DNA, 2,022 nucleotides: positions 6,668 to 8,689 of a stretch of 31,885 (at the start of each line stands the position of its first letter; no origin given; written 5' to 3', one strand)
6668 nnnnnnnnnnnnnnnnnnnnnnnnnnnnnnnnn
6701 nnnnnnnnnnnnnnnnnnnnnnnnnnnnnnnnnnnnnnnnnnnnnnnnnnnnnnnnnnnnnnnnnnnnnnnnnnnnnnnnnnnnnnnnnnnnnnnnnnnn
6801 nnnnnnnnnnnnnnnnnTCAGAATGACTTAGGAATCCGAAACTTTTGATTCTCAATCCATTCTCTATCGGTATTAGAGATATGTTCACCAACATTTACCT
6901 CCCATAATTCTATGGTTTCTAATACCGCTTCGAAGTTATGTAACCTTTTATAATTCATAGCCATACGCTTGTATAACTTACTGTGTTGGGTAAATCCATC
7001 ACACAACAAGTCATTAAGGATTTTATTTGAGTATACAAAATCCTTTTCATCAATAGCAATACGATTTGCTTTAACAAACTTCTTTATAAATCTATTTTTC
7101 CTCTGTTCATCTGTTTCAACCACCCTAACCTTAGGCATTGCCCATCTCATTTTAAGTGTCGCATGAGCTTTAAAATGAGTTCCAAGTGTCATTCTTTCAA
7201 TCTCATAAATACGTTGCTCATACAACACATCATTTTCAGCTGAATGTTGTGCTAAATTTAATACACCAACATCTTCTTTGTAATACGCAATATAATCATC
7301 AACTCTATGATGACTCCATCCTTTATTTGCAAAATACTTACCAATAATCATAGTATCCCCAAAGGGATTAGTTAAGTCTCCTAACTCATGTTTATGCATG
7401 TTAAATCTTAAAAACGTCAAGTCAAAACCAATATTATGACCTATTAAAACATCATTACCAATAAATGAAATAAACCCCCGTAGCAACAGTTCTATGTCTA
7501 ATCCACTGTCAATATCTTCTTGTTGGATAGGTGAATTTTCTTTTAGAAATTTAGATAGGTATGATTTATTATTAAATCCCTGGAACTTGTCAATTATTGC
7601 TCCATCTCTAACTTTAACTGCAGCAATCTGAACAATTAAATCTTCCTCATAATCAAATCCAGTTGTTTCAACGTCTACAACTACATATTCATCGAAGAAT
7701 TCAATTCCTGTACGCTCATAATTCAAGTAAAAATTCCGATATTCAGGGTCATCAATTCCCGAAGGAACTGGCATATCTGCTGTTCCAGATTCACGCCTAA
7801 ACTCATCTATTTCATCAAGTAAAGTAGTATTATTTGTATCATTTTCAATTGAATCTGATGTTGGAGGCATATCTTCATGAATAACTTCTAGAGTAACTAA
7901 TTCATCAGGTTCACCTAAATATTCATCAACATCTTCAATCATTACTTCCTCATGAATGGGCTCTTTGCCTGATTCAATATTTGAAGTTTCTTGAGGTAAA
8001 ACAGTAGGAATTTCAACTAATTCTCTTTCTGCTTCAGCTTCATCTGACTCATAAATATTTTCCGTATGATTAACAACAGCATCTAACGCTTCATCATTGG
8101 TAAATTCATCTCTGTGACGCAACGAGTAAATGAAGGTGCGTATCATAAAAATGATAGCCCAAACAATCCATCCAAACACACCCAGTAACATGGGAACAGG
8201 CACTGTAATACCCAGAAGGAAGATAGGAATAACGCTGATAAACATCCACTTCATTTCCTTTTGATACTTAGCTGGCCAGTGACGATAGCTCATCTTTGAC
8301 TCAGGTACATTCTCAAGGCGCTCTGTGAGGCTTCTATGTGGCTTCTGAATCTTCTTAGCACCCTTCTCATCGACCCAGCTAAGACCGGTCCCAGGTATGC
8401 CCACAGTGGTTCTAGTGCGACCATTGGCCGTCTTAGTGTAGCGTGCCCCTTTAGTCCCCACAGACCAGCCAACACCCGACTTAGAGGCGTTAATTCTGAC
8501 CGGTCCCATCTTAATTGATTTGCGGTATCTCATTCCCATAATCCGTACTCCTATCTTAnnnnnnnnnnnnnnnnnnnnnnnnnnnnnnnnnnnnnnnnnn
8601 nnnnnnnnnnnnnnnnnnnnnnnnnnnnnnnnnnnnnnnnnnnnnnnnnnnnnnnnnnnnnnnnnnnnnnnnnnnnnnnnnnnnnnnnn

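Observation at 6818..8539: Membrane-anchored DEDDh exonuclease fused to a DUF4236-like domain, with a composition break inside the gene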

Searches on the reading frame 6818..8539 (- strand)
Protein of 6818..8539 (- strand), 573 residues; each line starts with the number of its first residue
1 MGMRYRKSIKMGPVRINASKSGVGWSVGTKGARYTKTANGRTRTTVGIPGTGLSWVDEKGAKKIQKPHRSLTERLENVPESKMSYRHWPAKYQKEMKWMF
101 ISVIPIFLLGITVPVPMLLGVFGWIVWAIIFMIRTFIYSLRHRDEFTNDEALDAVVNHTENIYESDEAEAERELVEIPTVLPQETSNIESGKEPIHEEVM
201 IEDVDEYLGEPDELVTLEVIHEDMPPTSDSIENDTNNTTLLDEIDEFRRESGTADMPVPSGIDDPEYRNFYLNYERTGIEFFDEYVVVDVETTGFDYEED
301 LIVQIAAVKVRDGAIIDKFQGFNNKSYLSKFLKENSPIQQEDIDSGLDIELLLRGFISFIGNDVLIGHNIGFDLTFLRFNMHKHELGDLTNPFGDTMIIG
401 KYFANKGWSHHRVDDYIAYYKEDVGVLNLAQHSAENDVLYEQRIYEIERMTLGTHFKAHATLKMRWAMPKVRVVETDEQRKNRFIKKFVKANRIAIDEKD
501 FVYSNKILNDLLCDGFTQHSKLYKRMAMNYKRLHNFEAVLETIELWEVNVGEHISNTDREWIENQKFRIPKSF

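Call 3: search_protein_families(library=pfam, proteins=[window:6818-8539:-], max_evalue=1)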
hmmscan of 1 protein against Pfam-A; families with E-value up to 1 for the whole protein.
window:6818-8539:- (573 aa): 3 families
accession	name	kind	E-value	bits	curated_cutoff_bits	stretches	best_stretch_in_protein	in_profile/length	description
PF14020.11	DUF4236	-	4.9e-23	81.8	27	1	3-55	1-54/55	Protein of unknown function (DUF4236)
PF00929.31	RNase_T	-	1.1e-16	62.3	24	1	286-440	1-159/164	Exonuclease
PF22960.2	UBR1-like_wing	-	0.049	14.2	27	1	510-543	8-41/100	E3 ubiquitin-protein ligase UBR1-like, winged-helix domain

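Call 4: search_protein_families(library=phrogs, proteins=[window:6818-8539:-], max_evalue=0.01)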
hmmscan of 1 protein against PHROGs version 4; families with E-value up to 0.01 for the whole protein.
window:6818-8539:- (573 aa): 12 families
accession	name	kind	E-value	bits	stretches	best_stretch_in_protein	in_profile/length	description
phrog_192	-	DNA, RNA and nucleotide metabolism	4.7e-24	86.4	1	279-444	102-266/397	DNA polymerase exonuclease subunit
phrog_18347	-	unknown function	1.4e-23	84.7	1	1-84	1-86/397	-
phrog_17982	-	unknown function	1.2e-21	78.2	1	1-73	1-70/390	-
phrog_14632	-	DNA, RNA and nucleotide metabolism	7.4e-18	65.4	1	268-402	70-201/380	DNA polymerase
phrog_38135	-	unknown function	6.4e-16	59.2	1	1-57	1-58/441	-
phrog_8279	-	unknown function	1.6e-13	52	1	1-118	1-98/133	-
phrog_9336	-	unknown function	7.1e-13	49.8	1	1-77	1-78/198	-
phrog_27590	-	unknown function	7.6e-11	43.5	1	1-105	1-107/148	-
phrog_33669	-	unknown function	8.8e-10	39.2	1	1-53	2-54/68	-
phrog_7974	-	unknown function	3.2e-08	34.5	1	1-56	1-57/213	-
phrog_17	-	DNA, RNA and nucleotide metabolism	1.9e-06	27.1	1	280-435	667-793/1445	DNA polymerase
phrog_28047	-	unknown function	5.4e-06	27.2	1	1-58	1-58/177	-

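Call 8: find_homologous_proteins(query=window:6818-8539:-, max_evalue=0.001)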
Query window:6818-8539:- (573 aa): 79 proteins with E <= 0.001 among 8000 candidates.
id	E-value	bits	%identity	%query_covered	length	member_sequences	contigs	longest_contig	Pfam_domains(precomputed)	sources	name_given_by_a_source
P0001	0.0e+0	1319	100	100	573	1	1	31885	PF00929.32,PF14020.12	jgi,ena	-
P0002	0.0e+0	1293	98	100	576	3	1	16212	PF00929.32,PF14020.12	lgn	-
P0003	9.6e-224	762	63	99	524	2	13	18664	PF00929.32,PF14020.12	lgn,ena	-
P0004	1.3e-205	702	58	99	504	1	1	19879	PF00929.32,PF14020.12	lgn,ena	-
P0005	1.9e-171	590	55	94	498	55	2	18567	PF00929.32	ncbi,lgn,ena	-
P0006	8.5e-112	393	51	63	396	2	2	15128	PF00929.32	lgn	-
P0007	1.2e-111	392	51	62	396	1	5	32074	PF00929.32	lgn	-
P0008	1.5e-110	389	58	54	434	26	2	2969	PF00929.32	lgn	-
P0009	2.7e-110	388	56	56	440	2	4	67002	PF00929.32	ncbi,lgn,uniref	ncbi:3'-5' exonuclease [Weissella hellenica]|uniref:3'-5' exonuclease n=1 Tax=Weissella hellenica Ta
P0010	3.2e-110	387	55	56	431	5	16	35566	PF00929.32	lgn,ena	-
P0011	5.9e-110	387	56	54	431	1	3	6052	PF00929.32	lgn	-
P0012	1.2e-108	382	57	54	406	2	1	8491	PF00929.32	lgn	-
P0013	5.3e-108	380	54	56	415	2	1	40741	PF00929.32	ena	-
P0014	1.2e-106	376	54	56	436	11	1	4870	PF00929.32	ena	-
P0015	4.6e-106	374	55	56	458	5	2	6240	PF00929.32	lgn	-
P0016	2.6e-105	371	54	56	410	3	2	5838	PF00929.32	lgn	-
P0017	9.9e-102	359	55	54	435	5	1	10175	PF00929.32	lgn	-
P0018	2.5e-101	358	47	68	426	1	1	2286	PF00929.32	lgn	-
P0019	4.6e-101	357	48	68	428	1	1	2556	PF00929.32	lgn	-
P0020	9.2e-100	353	54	54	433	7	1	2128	PF00929.32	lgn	-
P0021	1.7e-99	352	54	54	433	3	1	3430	PF00929.32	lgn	-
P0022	5.5e-99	350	55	53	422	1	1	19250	PF00929.32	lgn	-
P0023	1.9e-97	345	53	54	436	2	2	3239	PF00929.32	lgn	-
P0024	7.7e-23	99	26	66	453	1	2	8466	PF00929.32,PF14020.12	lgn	-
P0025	2.5e-21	94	79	9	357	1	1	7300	PF00929.32,PF14020.12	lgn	-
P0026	2.7e-21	94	26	78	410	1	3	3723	PF00929.32,PF14020.12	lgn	-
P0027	3.7e-21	93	64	14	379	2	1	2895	PF14020.12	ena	-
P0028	3.1e-20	90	64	13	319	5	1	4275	PF14020.12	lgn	-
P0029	3.4e-20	90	74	9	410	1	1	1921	PF00929.32,PF14020.12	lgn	-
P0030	2.5e-19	87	64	12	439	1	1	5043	PF00929.32,PF14020.12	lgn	-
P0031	3.7e-19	87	25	78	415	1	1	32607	PF00929.32,PF14020.12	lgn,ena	-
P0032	9.6e-19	85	39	29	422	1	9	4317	PF00929.32,PF00533.34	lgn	-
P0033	2.7e-17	81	27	66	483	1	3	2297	PF14020.12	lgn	-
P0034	9.4e-16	76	52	11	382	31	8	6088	PF00929.32,PF14020.12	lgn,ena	-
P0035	1.0e-15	75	66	11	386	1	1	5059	PF14020.12,PF08797.17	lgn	-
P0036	9.9e-13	66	31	32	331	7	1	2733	PF00929.32,PF16473.12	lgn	-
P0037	1.1e-11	62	31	31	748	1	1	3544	PF01368.28,PF00929.32,PF17768.8,PF13482.13,PF16473.12,PF02272.25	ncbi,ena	-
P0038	1.5e-11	62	69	9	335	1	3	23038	PF14559.13,PF21545.4,PF00515.35,PF14020.12,PF13181.13,PF07719.24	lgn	-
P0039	6.1e-11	60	31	31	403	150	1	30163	PF00929.32,PF00533.34,PF21762.4,PF12738.14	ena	-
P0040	7.7e-11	59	36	23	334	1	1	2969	PF14020.12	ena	-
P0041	1.0e-10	59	44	18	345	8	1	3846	PF14020.12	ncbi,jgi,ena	-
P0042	1.3e-10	59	39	17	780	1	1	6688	PF00929.32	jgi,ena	-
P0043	1.9e-10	58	35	19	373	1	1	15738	PF14020.12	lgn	-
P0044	2.1e-10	58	63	10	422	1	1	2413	PF14020.12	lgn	-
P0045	2.3e-10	58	58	10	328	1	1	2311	PF14020.12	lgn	-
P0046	3.4e-10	57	34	29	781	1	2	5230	PF00929.32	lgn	-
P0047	5.3e-10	57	40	17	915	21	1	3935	PF00929.32,PF00270.36,PF13307.13,PF16473.12,PF04851.22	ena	-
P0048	3.1e-9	54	64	10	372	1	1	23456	PF14020.12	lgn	-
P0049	4.3e-9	54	47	14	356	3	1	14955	PF14020.12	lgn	-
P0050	4.8e-9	53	55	11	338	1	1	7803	PF14559.13,PF14020.12,PF07719.24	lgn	-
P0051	7.8e-9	53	53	13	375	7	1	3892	PF14020.12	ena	-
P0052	1.7e-8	52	52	13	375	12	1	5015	PF14020.12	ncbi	-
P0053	2.0e-8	51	38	19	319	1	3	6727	PF14020.12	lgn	-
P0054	2.4e-8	51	59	10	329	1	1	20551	PF14020.12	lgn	-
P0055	4.1e-8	50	51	12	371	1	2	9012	PF14020.12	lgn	-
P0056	4.6e-8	50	55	12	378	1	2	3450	PF14020.12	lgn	-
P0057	5.3e-8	50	56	11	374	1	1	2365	PF14020.12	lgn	-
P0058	6.1e-8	50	58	10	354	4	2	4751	PF14020.12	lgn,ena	-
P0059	6.8e-8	50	34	24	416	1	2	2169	PF00929.32,PF00533.34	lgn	-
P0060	8.0e-8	49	58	10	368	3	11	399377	PF14020.12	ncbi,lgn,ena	-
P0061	1.3e-7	49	57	10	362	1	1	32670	PF14020.12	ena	-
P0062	2.1e-7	48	56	9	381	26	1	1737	PF14020.12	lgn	-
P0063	2.3e-7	48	40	16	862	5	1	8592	PF00929.32,PF00013.36,PF03725.21,PF00575.30,PF01138.28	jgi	-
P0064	1.2e-6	45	30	29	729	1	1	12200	PF00929.32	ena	-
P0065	1.4e-6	45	38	16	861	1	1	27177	PF00929.32,PF00013.36,PF03725.21,PF00575.30,PF01138.28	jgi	-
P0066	2.2e-6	45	28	31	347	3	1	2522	PF00929.32,PF00533.34,PF16473.12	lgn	-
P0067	2.2e-6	45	33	24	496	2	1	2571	PF00929.32,PF13482.13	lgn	-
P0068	3.0e-6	44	44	14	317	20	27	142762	PF14020.12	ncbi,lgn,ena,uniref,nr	ncbi:DUF4236 domain-containing protein [uncultured Gemmiger sp.]|uniref:DUF4236 domain-containing pr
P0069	3.3e-6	44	35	21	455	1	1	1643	PF00929.32,PF13482.13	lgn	-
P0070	7.8e-6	43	56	10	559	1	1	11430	PF14020.12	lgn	-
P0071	1.1e-5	42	32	20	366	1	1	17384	PF14020.12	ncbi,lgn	-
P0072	2.1e-5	41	36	15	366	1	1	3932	PF14020.12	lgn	-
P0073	4.4e-5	40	28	30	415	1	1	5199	PF17854.7,PF14020.12,PF01580.25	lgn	-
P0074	4.8e-5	40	36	16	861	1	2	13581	PF00929.32,PF00013.36,PF03725.21,PF00575.30,PF01138.28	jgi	jgi:DNA polymerase III epsilon subunit family exonuclease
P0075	6.7e-5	40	38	16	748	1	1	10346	PF00929.32,PF13307.13,PF16473.12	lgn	-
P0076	8.8e-5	39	56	9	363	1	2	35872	PF14020.12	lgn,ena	-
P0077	1.1e-4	39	35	20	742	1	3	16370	PF00929.32,PF13307.13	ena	-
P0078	1.7e-4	38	40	16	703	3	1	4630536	PF00929.32,PF10335.15,PF03445.20,PF00571.34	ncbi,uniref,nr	ncbi:CBS domain-containing protein [Kaustia mangrovi]|uniref:CBS domain-containing protein n=1 Tax=K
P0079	9.5e-4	36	55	10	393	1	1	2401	PF14020.12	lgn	-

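Call 11: search_protein_families(library=padloc, proteins=[window:6818-8539:-], max_evalue=0.01)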
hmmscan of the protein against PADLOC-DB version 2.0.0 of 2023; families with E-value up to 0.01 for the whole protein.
window:6818-8539:- (573 aa): 4 families
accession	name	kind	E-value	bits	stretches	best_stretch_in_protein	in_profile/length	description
PDLC01247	DEDDh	-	4.5e-23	80.5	1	286-445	1-138/139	"CAS-I,CAS-II,CAS-III,CAS-IV,CAS-V,CAS-VI; associated"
PDLC05028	PDC-S48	-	2.1e-12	44.4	1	285-383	20-119/512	-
PDLC05027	PDC-S48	-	2e-10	38.3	1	284-404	5-128/411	-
PDLC00753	Effector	-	0.0027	15.5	0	362-447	93-175/184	Exonuclease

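Call 12: search_protein_families(library=ncbifam, proteins=[window:6818-8539:-], max_evalue=0.01)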
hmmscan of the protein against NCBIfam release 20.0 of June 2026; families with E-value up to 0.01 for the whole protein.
window:6818-8539:- (573 aa): 26 families (the best 25 are shown)
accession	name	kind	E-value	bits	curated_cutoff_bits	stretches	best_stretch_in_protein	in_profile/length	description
NF001688.0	PRK00448.1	equivalog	6.9e-27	93.5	873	1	283-440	423-576/1445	PolC-type DNA polymerase III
TIGR01405.1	polC_Gram_pos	equivalog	1.2e-25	89.4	1043.45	1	284-449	190-351/1211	DNA polymerase III subunit alpha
NF005289.0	PRK06807.1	equivalog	9.2e-25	87.5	335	1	280-446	5-166/313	3'-5' exonuclease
NF006316.0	PRK08517.1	equivalog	1.3e-21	77.1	247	1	283-459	70-240/270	3'-5' exonuclease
NF005906.0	PRK07883.1-4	equivalog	4.9e-20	71.4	495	1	285-424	8-147/563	DEDD exonuclease domain-containing protein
NF005836.0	PRK07740.1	equivalog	2e-18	66.7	261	1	285-444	61-218/244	hypothetical protein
NF005907.0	PRK07883.1-5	equivalog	7.2e-17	61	454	1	285-400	30-146/584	DEDD exonuclease domain-containing protein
NF006601.0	PRK09145.1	equivalog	7.5e-17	61.4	189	1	283-440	29-189/207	3'-5' exonuclease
NF005981.0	PRK08074.1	equivalog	1.9e-16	59.3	789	1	284-397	4-119/931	ATP-dependent DNA helicase DinG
NF005905.0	PRK07883.1-3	equivalog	1.4e-15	56.9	508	1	285-385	26-127/581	DEDD exonuclease domain-containing protein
TIGR01407.1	dinG_rel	hypoth_equivalog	1.8e-14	53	547.7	1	285-401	2-119/889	putative DnaQ family exonuclease/DinG family helicase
TIGR00573.1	dnaq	subfamily_domain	6.4e-11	42.2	71.5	1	283-446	7-171/217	exonuclease, DNA polymerase III, epsilon subunit family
NF005903.0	PRK07883.1-1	equivalog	4.1e-10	38.7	1038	1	285-386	42-150/642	DEDD exonuclease domain-containing protein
NF005904.0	PRK07883.1-2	equivalog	5.9e-10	38.1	969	1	285-386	32-134/584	DEDD exonuclease domain-containing protein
NF004964.0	PRK06310.1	equivalog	3.4e-08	33.2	236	1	284-402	8-130/250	DNA polymerase III subunit epsilon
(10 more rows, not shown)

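Call 18: find_encoding_contigs(protein=P0009, flank=10000, max_places=3)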
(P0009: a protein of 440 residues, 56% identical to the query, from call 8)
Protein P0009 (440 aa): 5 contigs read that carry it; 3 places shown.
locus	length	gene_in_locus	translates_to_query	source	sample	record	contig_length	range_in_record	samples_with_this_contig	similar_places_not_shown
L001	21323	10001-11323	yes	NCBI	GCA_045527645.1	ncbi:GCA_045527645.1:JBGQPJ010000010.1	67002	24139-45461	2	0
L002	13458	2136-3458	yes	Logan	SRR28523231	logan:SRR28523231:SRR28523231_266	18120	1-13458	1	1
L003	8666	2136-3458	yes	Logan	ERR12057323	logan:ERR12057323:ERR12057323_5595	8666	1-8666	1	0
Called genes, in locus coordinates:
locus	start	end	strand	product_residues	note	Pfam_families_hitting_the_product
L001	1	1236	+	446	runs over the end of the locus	PF00202:Aminotran_3, PF00155:Aminotran_1_2 (faint)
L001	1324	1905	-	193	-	PF00440:TetR_N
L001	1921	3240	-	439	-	PF12698:ABC2_membrane_3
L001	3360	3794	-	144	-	PF00376:MerR, PF13411:MerR_1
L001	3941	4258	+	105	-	PF02627:CMD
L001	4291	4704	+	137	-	PF07883:Cupin_2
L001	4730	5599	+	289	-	PF00248:Aldo_ket_red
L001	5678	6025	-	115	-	PF13411:MerR_1 (weak), PF09278:MerR-DNA-bind (weak)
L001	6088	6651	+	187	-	PF03596:Cad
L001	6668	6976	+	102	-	PF01022:HTH_5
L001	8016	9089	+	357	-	PF14659:Phage_int_SAM_3, PF22022:Phage_int_M (weak), PF00589:Phage_integrase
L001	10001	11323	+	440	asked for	PF00929:RNase_T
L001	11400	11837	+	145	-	-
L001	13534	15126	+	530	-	PF13245:AAA_19, PF13401:AAA_22 (weak), PF13604:AAA_30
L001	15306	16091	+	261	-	PF13392:HNH_3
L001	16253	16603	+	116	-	-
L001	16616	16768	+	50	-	-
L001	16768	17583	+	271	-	-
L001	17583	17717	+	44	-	-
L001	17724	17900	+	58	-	-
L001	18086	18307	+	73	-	-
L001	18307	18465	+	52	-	-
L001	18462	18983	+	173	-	-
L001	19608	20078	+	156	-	PF05119:Terminase_4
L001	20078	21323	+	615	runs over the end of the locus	PF03354:TerL_ATPase, PF20441:TerL_nuclease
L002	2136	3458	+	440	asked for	PF00929:RNase_T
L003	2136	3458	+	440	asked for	PF00929:RNase_T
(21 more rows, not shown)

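Call 20: find_encoding_contigs(protein=P0003, flank=10000, max_places=2)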
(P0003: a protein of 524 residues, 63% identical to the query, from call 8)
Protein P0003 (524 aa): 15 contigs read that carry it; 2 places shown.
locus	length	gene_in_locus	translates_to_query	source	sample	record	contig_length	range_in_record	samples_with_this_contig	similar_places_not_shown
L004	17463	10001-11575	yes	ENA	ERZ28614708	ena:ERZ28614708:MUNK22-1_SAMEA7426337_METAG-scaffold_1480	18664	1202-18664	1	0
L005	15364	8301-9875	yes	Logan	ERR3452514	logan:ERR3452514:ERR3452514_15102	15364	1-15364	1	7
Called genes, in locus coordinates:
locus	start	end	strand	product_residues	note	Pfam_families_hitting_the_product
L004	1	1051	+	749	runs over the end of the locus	?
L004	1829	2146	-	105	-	-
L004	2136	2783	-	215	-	-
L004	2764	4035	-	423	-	-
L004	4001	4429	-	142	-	-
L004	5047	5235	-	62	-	-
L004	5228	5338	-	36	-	-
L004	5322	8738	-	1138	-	-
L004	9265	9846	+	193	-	PF00239:Resolvase, PF13518:HTH_28 (weak)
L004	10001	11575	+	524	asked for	PF14020:DUF4236, PF00929:RNase_T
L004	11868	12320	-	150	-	-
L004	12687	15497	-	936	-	PF20464:MmeI_N, PF20465:MmeI_hel, PF02384:N6_Mtase (faint), PF20473:MmeI_Mtase, PF07669:Eco57I, PF20466:MmeI_TRD, PF20467:MmeI_C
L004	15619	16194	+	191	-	-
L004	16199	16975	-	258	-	PF01051:Rep3_N, PF21205:Rep3_C (weak)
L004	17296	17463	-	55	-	?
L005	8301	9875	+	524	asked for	PF14020:DUF4236, PF00929:RNase_T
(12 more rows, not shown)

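Call 21: find_encoding_contigs(protein=P0005, flank=10000, max_places=2)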
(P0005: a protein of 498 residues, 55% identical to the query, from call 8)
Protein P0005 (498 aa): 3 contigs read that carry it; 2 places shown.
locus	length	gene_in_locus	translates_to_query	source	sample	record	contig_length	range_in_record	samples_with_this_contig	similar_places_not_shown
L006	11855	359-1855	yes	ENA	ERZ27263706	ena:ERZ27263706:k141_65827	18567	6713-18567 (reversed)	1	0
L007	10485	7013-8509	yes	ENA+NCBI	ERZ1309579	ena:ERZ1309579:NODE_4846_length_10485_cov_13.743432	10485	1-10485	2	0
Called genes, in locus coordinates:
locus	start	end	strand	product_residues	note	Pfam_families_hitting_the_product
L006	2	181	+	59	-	?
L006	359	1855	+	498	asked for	PF00929:RNase_T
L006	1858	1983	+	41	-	-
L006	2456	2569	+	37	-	-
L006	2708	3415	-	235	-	-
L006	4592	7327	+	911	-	PF00092:VWA, PF13519:VWA_2, PF21426:GBS104-like_Ig, PF17802:SpaA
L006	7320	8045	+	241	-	PF16555:GramPos_pilinD1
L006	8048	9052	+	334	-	PF16555:GramPos_pilinD1, PF17802:SpaA (faint)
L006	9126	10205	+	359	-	PF04203:Sortase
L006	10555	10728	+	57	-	-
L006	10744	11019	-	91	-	PF12958:DUF3847 (weak)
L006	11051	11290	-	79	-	-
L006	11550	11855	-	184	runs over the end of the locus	PF00589:Phage_integrase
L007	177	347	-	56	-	PF01076:Mob_Pre (weak)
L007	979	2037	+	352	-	PF03547:Mem_trans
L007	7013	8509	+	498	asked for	PF00929:RNase_T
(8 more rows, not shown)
